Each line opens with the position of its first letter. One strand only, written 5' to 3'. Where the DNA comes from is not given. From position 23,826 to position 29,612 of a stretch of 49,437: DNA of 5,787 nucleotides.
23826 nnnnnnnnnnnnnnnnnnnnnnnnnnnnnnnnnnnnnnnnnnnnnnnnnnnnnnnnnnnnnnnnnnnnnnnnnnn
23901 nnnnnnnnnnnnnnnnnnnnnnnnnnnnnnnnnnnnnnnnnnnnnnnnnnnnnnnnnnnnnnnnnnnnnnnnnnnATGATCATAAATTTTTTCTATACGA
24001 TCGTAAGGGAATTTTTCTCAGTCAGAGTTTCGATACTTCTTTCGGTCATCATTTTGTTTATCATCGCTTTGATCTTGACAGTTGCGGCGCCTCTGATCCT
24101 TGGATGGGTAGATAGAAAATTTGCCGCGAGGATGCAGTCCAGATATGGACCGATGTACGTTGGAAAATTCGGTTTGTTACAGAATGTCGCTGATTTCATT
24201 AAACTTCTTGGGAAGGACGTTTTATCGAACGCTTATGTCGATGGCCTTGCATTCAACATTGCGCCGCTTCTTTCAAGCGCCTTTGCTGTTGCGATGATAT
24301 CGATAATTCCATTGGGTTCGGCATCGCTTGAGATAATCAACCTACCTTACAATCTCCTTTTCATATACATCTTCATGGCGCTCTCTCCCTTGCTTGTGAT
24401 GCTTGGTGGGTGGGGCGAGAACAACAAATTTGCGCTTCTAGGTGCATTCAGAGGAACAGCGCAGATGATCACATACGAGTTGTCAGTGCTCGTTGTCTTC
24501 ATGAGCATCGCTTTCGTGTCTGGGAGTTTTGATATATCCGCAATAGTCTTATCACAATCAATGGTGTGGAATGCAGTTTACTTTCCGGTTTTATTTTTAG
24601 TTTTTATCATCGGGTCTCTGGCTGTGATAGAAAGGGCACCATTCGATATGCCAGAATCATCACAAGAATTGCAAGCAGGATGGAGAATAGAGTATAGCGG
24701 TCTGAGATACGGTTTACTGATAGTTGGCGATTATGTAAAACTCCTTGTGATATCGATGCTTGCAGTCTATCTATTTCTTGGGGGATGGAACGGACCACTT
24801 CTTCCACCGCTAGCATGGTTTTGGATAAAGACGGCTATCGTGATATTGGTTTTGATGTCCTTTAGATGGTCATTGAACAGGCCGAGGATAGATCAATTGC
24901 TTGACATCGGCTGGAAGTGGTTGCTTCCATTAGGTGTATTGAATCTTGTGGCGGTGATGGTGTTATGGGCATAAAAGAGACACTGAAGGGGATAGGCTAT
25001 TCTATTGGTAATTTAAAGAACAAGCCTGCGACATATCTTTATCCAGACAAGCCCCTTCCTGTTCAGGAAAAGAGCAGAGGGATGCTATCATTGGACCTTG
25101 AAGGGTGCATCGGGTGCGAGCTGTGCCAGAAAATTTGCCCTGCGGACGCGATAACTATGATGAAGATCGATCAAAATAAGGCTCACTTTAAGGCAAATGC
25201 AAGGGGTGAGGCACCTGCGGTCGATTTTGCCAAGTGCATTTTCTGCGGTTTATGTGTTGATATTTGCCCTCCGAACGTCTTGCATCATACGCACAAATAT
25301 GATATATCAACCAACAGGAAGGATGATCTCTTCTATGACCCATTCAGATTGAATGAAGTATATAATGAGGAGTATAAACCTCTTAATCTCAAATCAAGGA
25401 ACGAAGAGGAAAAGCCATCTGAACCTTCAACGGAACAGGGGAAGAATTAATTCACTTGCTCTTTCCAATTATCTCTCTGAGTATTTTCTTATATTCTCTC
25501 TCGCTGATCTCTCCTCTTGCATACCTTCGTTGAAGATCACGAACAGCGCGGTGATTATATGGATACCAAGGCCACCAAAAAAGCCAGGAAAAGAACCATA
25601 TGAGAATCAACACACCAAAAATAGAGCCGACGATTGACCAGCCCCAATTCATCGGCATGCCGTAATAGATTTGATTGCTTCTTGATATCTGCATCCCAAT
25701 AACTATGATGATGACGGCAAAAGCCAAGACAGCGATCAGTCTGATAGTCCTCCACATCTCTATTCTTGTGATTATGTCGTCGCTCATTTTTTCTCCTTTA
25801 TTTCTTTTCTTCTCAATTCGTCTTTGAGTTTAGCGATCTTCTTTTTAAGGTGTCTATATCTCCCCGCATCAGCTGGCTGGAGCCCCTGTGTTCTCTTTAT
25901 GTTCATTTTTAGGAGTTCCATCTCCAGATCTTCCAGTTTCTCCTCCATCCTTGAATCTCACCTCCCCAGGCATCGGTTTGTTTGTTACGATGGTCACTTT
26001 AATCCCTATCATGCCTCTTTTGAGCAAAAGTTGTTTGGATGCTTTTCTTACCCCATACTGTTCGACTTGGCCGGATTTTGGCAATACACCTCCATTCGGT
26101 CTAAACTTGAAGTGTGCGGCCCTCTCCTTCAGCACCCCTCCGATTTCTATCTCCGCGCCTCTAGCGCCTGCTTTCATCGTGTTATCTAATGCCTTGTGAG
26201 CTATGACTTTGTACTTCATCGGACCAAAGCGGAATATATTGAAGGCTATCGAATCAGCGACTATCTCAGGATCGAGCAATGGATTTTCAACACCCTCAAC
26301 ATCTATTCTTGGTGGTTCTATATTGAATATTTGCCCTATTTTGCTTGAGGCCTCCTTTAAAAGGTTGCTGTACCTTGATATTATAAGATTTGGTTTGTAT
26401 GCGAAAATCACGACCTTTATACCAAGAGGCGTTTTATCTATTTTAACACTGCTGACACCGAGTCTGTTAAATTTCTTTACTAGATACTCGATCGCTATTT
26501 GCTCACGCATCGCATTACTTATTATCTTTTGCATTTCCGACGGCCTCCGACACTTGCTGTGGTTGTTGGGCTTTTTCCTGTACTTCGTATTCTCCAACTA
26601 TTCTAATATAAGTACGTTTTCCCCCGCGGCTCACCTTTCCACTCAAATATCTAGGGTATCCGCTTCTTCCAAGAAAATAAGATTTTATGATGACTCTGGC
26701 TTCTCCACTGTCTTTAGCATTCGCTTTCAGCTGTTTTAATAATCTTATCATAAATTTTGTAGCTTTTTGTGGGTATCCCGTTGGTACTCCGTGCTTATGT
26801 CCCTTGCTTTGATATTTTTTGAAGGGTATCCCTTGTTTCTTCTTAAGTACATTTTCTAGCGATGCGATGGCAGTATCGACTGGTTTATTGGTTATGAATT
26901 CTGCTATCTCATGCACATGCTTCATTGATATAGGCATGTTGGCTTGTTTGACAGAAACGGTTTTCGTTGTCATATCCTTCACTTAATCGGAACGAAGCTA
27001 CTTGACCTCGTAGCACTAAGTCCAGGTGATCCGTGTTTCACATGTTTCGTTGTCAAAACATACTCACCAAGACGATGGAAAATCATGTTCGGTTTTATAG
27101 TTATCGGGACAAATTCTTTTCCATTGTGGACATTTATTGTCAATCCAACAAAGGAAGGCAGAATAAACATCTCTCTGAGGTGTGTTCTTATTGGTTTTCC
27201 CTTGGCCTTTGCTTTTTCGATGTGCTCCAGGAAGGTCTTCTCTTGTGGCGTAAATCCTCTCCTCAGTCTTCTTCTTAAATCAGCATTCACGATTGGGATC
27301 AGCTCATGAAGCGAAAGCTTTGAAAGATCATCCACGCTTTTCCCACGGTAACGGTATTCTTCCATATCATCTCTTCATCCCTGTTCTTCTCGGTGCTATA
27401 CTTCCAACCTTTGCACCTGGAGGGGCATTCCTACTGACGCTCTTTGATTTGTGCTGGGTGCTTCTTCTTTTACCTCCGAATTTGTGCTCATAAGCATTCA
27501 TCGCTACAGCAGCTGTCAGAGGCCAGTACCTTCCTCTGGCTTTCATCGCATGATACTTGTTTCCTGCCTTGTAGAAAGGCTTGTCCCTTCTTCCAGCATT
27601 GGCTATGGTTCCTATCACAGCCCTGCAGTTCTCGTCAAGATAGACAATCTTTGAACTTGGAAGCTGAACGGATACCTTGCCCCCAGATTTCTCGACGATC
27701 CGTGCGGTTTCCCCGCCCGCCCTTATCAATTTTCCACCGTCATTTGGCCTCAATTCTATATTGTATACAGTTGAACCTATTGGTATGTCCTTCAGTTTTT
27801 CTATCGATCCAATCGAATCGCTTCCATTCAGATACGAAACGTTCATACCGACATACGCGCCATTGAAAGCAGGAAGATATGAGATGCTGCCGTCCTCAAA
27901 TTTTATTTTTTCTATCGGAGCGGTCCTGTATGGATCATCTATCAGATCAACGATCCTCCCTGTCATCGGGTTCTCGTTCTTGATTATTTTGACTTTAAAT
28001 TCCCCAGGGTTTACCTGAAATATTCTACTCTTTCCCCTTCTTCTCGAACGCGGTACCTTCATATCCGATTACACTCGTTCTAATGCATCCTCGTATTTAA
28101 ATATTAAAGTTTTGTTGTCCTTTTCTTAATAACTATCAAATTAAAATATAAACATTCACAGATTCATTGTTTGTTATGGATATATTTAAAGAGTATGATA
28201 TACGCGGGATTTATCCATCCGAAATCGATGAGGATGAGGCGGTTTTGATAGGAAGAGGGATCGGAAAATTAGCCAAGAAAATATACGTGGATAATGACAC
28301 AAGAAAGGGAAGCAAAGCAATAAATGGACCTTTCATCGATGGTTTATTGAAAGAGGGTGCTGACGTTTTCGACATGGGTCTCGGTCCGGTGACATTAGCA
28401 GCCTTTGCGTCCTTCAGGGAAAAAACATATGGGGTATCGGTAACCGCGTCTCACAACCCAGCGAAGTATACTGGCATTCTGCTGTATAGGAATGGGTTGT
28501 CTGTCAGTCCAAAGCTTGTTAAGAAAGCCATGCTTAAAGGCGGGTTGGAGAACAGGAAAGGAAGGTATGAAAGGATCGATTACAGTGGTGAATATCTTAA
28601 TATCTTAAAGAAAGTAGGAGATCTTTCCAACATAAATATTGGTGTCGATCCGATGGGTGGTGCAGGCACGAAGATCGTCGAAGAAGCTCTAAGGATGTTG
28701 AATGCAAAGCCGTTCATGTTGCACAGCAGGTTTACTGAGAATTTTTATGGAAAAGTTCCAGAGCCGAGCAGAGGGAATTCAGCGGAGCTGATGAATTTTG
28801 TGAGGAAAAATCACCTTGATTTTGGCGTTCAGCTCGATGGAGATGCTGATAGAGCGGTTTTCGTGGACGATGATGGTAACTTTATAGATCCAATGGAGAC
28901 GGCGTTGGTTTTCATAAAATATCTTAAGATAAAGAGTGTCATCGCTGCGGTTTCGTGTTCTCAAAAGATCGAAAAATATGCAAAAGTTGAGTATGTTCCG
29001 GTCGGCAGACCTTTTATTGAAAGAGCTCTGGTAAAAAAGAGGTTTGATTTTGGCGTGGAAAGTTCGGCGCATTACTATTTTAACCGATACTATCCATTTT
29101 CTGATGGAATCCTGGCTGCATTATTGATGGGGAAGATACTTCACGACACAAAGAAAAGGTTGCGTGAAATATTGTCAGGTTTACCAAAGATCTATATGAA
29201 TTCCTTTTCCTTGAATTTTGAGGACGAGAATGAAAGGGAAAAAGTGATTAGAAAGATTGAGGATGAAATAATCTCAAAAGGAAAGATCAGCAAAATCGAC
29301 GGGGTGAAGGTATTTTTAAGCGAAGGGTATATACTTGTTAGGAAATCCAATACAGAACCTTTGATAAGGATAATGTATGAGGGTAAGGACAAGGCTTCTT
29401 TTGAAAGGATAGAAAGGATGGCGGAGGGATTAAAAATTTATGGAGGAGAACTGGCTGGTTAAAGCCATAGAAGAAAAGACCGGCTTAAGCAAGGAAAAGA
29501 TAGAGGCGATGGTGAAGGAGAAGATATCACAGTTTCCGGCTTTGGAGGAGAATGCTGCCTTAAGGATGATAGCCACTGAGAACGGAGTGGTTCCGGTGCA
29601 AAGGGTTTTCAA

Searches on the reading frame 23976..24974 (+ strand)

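Call 84: search_protein_families(library=pfam, proteins=[window:23976-24974:+], max_evalue=0.001)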
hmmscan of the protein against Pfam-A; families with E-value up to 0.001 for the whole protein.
window:23976-24974:+ (332 aa): 1 family
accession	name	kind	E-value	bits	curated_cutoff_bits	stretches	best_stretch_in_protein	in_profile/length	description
PF00146.26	NADHdh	-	5.7e-95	318.5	27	1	27-327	4-297/298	NADH dehydrogenase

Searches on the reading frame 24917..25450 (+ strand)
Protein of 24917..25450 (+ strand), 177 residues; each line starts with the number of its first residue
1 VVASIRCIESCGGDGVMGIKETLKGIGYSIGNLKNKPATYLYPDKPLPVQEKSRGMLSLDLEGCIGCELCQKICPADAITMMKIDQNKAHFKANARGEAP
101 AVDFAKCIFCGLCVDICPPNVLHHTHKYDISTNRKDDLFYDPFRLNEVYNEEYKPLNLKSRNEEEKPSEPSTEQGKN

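Call 84: search_protein_families(library=pfam, proteins=[window:24917-25450:+], max_evalue=0.001)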
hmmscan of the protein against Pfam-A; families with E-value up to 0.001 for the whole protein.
window:24917-25450:+ (177 aa): 15 families
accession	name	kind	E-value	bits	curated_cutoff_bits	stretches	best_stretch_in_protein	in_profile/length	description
PF00037.32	Fer4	-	3.6e-13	49.2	21.1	2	101-122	2-23/24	4Fe-4S binding domain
PF12838.12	Fer4_7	-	2.1e-11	44.5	27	1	64-120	2-51/52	4Fe-4S dicluster domain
PF13187.11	Fer4_9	-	3.6e-10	40.1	27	1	64-120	2-50/52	4Fe-4S dicluster domain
PF14697.11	Fer4_21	-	1.9e-09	38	35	1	54-81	31-59/59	4Fe-4S dicluster domain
PF13484.11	Fer4_16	-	2.5e-09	38.2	30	1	106-135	1-29/66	4Fe-4S double cluster binding domain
PF13237.11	Fer4_10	-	3.6e-09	36.9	25.5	1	58-118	3-53/53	4Fe-4S dicluster domain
PF12797.12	Fer4_2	-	1.4e-07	31.4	24.5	1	58-76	4-22/22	4Fe-4S binding domain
PF13183.11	Fer4_8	-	6.3e-07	30.3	27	1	61-120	2-67/68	4Fe-4S dicluster domain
PF12800.12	Fer4_4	-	9.5e-07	29.1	24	0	62-76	2-16/17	4Fe-4S binding domain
PF13534.11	Fer4_17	-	3.9e-06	27.7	22.2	1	64-120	2-59/61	4Fe-4S dicluster domain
PF12837.12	Fer4_6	-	2.5e-05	24.5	25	0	64-79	9-24/24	4Fe-4S binding domain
PF13370.11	Fer4_13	-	2.6e-05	25.3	24.5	0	60-76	2-18/58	4Fe-4S single cluster domain of Ferredoxin I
PF12798.12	Fer4_3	-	7.5e-05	23.7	27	0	107-120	1-14/15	4Fe-4S binding domain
PF25160.1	LdpA_Fe-S-bd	-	0.00011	22.4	27.6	1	70-124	9-45/49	LdpA Fe-S cluster-binding domain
PF13459.11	Fer4_15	-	0.0003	21.9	22.4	0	102-119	3-20/66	4Fe-4S single cluster domain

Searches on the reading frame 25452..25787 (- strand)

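Call 84: search_protein_families(library=pfam, proteins=[window:25452-25787:-], max_evalue=0.001)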
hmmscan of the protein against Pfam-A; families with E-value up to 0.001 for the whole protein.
window:25452-25787:- (111 aa): 1 family
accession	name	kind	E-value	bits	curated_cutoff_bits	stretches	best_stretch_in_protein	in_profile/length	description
PF09851.14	SHOCT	-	2.7e-05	24.2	27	1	81-106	2-27/28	Short C-terminal domain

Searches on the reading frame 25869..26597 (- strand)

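Call 85: search_protein_families(library=pfam, proteins=[window:25869-26597:-], max_evalue=0.001)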
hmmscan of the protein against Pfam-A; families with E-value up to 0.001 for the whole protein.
window:25869-26597:- (242 aa): 2 families
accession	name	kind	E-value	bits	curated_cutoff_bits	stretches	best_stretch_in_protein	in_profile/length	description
PF00189.25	Ribosomal_S3_C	-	1.5e-10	41.9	34.1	1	127-203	9-83/83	Ribosomal protein S3, C-terminal domain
PF07650.23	KH_2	-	0.00093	19.4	22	0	37-101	4-69/78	KH domain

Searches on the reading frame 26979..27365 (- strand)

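Call 85: search_protein_families(library=pfam, proteins=[window:26979-27365:-], max_evalue=0.001)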
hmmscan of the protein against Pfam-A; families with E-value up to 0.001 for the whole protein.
window:26979-27365:- (128 aa): 1 family
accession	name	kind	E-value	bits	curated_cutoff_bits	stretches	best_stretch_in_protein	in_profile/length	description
PF00203.26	Ribosomal_S19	-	1.2e-27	96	27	1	32-111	1-81/81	Ribosomal protein S19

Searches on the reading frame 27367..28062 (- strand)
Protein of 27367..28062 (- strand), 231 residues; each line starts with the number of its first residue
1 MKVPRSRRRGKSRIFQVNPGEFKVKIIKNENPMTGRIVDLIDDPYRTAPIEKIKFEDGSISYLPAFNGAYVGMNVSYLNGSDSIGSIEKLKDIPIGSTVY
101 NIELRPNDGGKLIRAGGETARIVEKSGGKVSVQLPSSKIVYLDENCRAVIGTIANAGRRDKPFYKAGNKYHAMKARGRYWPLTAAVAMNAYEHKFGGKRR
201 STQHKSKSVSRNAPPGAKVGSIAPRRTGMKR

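Call 85: search_protein_families(library=pfam, proteins=[window:27367-28062:-], max_evalue=0.001)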
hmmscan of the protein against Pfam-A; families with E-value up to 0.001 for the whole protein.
window:27367-28062:- (231 aa): 2 families
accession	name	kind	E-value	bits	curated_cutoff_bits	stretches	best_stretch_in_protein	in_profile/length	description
PF03947.24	Ribosomal_L2_C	-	2.4e-36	125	33.7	1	84-210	2-123/126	Ribosomal Proteins L2, C-terminal domain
PF00181.30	Ribosomal_L2_N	-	0.0004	20.8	23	0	28-75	28-75/77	Ribosomal Proteins L2, RNA binding N-terminal domain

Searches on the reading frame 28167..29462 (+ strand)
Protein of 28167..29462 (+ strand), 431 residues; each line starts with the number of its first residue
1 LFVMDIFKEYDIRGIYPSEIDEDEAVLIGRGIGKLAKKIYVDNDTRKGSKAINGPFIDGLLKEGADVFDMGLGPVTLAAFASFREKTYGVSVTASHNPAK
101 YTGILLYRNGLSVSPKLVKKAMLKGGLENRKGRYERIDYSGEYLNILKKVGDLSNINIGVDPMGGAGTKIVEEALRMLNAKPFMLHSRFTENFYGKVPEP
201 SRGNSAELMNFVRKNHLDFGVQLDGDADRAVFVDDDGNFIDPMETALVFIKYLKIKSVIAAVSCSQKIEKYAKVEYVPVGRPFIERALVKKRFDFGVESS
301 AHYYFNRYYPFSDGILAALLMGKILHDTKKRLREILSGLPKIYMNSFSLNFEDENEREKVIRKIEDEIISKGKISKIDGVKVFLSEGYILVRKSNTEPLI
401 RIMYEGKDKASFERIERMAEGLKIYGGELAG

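Call 85: search_protein_families(library=pfam, proteins=[window:28167-29462:+], max_evalue=0.001)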
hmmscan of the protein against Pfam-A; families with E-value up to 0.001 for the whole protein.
window:28167-29462:+ (431 aa): 4 families
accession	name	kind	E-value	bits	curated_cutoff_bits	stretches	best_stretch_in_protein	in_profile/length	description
PF02879.22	PGM_PMM_II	-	4.9e-20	72.4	29.3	1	151-237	16-103/103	Phosphoglucomutase/phosphomannomutase, alpha/beta/alpha domain II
PF02878.22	PGM_PMM_I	-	5.7e-20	71.8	22.5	1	6-117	3-123/138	Phosphoglucomutase/phosphomannomutase, alpha/beta/alpha domain I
PF02880.22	PGM_PMM_III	-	3.1e-15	56.7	20.7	1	244-341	4-113/115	Phosphoglucomutase/phosphomannomutase, alpha/beta/alpha domain III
PF00408.26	PGM_PMM_IV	-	1.7e-11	44.4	23.1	1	367-417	21-63/68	Phosphoglucomutase/phosphomannomutase, C-terminal domain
